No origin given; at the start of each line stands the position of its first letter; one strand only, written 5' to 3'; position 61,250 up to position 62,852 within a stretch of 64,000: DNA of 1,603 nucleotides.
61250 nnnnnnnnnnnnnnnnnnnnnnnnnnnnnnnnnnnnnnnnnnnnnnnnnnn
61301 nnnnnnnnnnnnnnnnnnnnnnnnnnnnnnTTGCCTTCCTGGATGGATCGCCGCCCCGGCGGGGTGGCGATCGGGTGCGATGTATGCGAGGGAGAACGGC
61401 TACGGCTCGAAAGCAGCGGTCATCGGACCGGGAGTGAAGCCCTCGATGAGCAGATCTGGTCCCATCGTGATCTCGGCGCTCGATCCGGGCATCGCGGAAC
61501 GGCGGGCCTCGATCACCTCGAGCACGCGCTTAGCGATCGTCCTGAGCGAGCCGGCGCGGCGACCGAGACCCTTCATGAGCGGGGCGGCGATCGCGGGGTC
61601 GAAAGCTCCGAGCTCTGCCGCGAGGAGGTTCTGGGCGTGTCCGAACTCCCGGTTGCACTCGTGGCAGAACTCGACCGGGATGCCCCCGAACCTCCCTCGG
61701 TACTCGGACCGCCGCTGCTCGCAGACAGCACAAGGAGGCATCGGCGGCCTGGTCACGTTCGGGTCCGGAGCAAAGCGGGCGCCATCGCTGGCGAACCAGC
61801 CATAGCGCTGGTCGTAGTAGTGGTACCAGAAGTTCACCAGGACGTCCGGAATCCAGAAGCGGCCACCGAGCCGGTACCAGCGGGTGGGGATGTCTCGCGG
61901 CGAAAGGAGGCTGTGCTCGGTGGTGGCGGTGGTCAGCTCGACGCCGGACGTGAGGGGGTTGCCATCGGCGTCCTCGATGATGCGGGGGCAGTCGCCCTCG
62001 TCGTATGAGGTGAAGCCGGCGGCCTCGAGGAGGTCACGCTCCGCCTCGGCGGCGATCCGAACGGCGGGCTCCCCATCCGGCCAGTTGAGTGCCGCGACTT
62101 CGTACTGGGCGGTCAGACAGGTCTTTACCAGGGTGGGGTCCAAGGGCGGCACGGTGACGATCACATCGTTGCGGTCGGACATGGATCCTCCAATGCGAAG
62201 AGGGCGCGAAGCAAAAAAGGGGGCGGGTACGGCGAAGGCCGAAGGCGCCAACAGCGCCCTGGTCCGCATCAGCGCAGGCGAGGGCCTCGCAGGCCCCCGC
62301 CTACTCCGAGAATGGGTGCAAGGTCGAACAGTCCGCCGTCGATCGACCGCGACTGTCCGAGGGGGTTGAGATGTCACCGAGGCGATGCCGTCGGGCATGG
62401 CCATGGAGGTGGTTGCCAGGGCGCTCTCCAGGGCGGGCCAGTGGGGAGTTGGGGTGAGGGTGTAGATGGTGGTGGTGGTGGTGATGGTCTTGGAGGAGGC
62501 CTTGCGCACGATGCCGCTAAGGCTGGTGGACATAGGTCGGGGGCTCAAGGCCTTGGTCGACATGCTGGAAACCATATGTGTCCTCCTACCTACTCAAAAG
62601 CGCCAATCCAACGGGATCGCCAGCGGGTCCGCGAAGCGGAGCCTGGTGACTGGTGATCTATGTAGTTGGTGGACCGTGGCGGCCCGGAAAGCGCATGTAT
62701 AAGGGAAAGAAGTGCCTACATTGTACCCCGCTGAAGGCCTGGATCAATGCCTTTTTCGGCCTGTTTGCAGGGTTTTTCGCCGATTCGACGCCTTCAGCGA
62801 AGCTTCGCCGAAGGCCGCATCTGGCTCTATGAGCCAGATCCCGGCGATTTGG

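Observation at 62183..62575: Strongly signalled Thr-rich small ORF whose reading frame does not terminate before the next gene: precursor peptide, N-terminal extension or frame error?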

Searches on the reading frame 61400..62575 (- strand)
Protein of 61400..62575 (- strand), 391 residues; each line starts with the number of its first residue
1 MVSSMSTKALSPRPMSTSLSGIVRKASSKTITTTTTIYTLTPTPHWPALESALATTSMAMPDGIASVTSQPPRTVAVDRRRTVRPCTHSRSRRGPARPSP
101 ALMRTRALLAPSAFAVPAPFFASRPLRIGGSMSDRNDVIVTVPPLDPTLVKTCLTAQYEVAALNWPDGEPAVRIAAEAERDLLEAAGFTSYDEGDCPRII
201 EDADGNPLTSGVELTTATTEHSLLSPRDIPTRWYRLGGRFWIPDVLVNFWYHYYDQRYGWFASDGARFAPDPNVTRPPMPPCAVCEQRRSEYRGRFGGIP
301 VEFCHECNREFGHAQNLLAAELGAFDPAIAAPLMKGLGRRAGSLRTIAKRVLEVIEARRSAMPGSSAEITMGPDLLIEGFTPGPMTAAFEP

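Call 8: search_protein_families(library=pfam, proteins=[window:61400-62575:-], max_evalue=0.1)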
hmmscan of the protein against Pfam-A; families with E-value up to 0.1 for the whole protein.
window:61400-62575:- (391 aa): 0 families

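Call 9: search_protein_families(library=ncbifam, proteins=[window:61400-62575:-], max_evalue=0.1)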
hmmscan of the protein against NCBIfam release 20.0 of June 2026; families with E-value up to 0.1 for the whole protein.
window:61400-62575:- (391 aa): 0 families

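Call 10: find_homologous_proteins(query=window:61400-62575:-, max_evalue=0.01)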
Query window:61400-62575:- (391 aa): 1 proteins with E <= 0.01 among 8000 candidates.
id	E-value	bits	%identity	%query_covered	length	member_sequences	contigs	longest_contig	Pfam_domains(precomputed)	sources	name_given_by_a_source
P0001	2.3e-176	605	100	66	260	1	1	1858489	-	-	-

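Call 11: find_encoding_contigs(protein=P0001, flank=10000)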
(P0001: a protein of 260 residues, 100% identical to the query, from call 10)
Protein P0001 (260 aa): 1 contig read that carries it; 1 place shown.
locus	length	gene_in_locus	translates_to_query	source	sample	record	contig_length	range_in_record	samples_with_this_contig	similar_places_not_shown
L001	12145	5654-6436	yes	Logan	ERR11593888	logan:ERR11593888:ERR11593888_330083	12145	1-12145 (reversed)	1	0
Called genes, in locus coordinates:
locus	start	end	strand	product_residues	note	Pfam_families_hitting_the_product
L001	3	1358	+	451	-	?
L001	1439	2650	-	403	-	-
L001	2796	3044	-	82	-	-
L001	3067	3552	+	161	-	-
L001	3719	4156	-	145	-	PF12680:SnoaL_2, PF14534:DUF4440 (weak)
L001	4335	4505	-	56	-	-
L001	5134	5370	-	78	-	-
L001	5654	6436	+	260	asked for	-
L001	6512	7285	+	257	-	-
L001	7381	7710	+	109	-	-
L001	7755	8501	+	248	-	-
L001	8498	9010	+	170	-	-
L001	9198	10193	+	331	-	PF08240:ADH_N (weak), PF00107:ADH_zinc_N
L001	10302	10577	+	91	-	-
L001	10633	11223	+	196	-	-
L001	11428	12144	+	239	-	?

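Call 18: search_protein_representatives(protein=window:61400-62575:-)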
Query: 391 residues. Proteins with E-value up to 0.001 (for the whole library): 5; up to 1e-10: 4; up to 1e-30: 3. The best 5 are listed.
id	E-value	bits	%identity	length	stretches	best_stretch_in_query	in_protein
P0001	7.4e-177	604.9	100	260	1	132-391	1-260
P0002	3.3e-48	181.4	43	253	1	136-367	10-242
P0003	1.2e-34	136.8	38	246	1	135-360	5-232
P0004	2.0e-21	93.2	69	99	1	1-99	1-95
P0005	7.7e-10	55.1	30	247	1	145-367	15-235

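Call 20: find_encoding_contigs(protein=P0004, flank=10000)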
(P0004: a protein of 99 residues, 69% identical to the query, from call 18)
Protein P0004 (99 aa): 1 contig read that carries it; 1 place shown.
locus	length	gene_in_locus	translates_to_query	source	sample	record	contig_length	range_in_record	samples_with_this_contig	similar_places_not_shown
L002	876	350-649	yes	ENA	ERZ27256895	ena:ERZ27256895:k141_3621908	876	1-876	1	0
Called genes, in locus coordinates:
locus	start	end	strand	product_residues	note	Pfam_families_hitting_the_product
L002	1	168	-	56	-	?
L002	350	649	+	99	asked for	-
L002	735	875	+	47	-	?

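Call 21: find_encoding_contigs(protein=P0002, flank=10000)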
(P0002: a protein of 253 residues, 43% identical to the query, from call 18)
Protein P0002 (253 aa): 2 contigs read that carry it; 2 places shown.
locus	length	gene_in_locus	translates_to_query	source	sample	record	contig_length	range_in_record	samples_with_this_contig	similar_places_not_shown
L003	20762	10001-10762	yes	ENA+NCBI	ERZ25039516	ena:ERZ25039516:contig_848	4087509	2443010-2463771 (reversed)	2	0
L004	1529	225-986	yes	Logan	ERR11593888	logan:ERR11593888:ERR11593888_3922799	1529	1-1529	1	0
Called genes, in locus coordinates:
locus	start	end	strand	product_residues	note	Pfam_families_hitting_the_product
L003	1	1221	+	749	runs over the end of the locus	PF25873:WHD_MalT, PF17874:TPR_MalT, PF07719:TPR_2 (faint), PF13424:TPR_12 (weak), PF00196:GerE, PF04545:Sigma70_r4 (weak)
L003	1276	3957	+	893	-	PF13191:AAA_16, PF13424:TPR_12 (faint), PF17874:TPR_MalT (weak), PF00196:GerE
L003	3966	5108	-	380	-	-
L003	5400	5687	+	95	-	-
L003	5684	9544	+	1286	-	-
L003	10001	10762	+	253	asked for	-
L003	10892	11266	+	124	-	-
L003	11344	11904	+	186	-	-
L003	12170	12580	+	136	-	-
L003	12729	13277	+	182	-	-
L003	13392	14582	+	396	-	-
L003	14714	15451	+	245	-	-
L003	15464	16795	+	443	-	-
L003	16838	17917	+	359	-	-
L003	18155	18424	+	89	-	-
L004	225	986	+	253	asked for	-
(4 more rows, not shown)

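Call 31: find_encoding_contigs(protein=P0003, flank=10000)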
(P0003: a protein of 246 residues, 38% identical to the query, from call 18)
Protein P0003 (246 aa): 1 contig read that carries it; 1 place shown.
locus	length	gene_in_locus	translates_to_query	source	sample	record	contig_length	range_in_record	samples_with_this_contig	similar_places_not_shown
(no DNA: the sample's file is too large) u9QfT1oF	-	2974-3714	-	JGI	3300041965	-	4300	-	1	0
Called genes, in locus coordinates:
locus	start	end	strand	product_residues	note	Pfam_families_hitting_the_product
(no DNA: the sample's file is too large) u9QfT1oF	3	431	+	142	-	?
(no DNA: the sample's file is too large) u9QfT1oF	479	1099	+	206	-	-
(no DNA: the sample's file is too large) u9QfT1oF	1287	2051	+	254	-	-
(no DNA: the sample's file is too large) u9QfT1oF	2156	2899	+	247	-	-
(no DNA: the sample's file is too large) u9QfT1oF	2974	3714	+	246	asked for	-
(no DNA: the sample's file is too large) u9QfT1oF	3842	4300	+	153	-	?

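Call 32: find_encoding_contigs(protein=P0005, flank=10000)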
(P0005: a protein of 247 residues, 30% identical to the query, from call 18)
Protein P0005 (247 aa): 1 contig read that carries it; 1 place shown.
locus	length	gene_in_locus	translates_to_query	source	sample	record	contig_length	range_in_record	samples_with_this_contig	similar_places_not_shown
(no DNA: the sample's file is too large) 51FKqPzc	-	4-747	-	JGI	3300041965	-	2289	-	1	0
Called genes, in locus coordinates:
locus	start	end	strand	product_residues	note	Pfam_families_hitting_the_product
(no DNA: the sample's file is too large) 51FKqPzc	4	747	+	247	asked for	-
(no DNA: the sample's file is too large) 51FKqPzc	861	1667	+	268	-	-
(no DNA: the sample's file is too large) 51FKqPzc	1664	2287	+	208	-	?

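Call 33: search_protein_families(library=phrogs, proteins=[P0001, L001:30-1358:+, L001:1439-2650:-, L001:3067-3552:+, L001:2796-3044:-], max_evalue=0.01)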
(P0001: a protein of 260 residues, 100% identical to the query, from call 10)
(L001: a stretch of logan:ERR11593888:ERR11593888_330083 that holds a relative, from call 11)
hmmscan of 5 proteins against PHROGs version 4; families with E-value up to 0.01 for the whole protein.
P0001 (260 aa): 0 families

L001:30-1358:+ (442 aa): 1 family
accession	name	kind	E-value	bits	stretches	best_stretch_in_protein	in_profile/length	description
phrog_2190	-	DNA, RNA and nucleotide metabolism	0.00048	21.1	1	304-369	126-188/197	replication initiation protein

L001:1439-2650:- (403 aa): 1 family
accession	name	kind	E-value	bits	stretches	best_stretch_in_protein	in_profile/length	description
phrog_9664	-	unknown function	5.3e-05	23.8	1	236-352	40-154/215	-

L001:3067-3552:+ (161 aa): 1 family
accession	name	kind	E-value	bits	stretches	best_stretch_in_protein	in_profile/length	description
phrog_9607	-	unknown function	0.00057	20.8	1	17-87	85-152/179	-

L001:2796-3044:- (82 aa): 0 families

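Call 34: search_protein_families(library=pfam, proteins=[L001:30-1358:+, L001:1439-2650:-, L001:3067-3552:+, L001:2796-3044:-, L001:3719-4177:-, L001:4335-4505:-], max_evalue=0.1)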
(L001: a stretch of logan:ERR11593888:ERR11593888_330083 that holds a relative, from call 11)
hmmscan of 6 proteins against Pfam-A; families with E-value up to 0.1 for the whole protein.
L001:30-1358:+ (442 aa): 1 family
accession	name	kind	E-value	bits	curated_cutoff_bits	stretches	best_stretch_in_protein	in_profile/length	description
PF13814.12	Replic_Relax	-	1.2e-07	32.5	25.3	1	124-328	8-177/191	Replication-relaxation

L001:1439-2650:- (403 aa): 0 families

L001:3067-3552:+ (161 aa): 0 families

L001:2796-3044:- (82 aa): 0 families

L001:3719-4177:- (152 aa): 7 families
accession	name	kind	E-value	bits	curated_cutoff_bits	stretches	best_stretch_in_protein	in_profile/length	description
PF12680.13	SnoaL_2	-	2.3e-20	73.5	27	1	25-133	1-102/102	SnoaL-like domain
PF14534.12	DUF4440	-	2.9e-06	28.1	25.2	1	24-113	4-85/107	Domain of unknown function (DUF4440)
PF13474.12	SnoaL_3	-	5.9e-05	23.8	22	1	25-113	5-90/121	SnoaL-like domain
PF07366.18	SnoaL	-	0.00018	21.8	28.4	1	24-138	3-118/126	SnoaL-like polyketide cyclase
PF13577.12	SnoaL_4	-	0.003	18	24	1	26-129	14-113/126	SnoaL-like domain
PF02136.26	NTF2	-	0.018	16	21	1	25-111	6-86/116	Nuclear transport factor 2 (NTF2) domain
PF07858.18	LEH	-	0.026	15.3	24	1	24-139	6-113/122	Limonene-1,2-epoxide hydrolase catalytic domain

L001:4335-4505:- (56 aa): 1 family
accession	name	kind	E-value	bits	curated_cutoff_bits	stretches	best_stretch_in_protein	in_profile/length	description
PF17765.7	MLTR_LBD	-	0.00023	21.7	26.3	1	2-40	129-168/168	MmyB-like transcription regulator ligand binding domain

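Call 67: predict_structure(alignment_id=A4)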
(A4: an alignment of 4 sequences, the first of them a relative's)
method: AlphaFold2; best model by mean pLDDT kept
length: 260 residues; sequences in the alignment: 4
mean_pLDDT: 50.7   pTM: 0.39
mean pLDDT of the five models: 50.7, 49.7, 47.1, 46.1, 44.3
residues with pLDDT >= 90: 0; 70-90: 63; 50-70: 58; < 50: 139
segments of 3 or more residues with pLDDT < 50: 1-14, 26-42, 59-69, 84-146, 232-260
pLDDT, mean of each block of 10 residues (from residue 1): 25 46 49 43 52 52 39 53 43 34 42 32 30 28 47 80 64 77 75 69 77 85 82 38 25 30
secondary structure, 60 per line:
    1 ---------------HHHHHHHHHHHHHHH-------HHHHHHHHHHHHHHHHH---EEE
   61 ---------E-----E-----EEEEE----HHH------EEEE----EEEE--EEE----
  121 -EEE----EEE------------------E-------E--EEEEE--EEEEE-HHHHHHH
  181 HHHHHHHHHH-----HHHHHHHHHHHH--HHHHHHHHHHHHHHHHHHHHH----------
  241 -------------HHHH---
elements in order: H16-30 H38-54 E58-60 E82-86 E100-103 E108-111 E114-116 E122-124 E129-131 E161-165 E168-172 H174-190 H196-207 H210-230 H254-257

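Call 70: search_protein_families(library=padloc, proteins=[P0001, L001:30-1358:+, L001:1439-2650:-, L001:3067-3552:+], max_evalue=0.01)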
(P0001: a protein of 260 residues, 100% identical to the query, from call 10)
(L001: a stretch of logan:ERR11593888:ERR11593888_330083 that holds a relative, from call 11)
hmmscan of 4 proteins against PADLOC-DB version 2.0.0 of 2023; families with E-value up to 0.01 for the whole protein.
P0001 (260 aa): 0 families

L001:30-1358:+ (442 aa): 0 families

L001:1439-2650:- (403 aa): 1 family
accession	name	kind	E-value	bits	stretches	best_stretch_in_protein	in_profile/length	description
PDLC05036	PDC-S54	-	2.8e-88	295.1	1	5-400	17-407/410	-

L001:3067-3552:+ (161 aa): 0 families

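Call 76: find_related_loci(query=A4, collection=viral_contigs, flank=3000)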
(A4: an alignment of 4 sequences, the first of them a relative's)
Query A4 (260 aa) in viral_contigs; peptide patterns used: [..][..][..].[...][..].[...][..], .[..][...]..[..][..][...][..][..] (x = any residue, [..] = any of these).
36 stretches matched a pattern, but none encodes a relative of the query by tblastn (E <= 1e-3).

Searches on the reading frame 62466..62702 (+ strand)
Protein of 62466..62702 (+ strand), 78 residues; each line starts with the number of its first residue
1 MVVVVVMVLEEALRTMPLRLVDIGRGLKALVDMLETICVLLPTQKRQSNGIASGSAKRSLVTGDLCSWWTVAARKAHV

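Call 52: find_homologous_proteins(query=window:62466-62702:+, max_evalue=1)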
Query window:62466-62702:+ (78 aa): 1 proteins with E <= 1 among 2 candidates.
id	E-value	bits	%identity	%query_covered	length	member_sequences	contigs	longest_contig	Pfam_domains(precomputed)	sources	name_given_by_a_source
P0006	2.4e-42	159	100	100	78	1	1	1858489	-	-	-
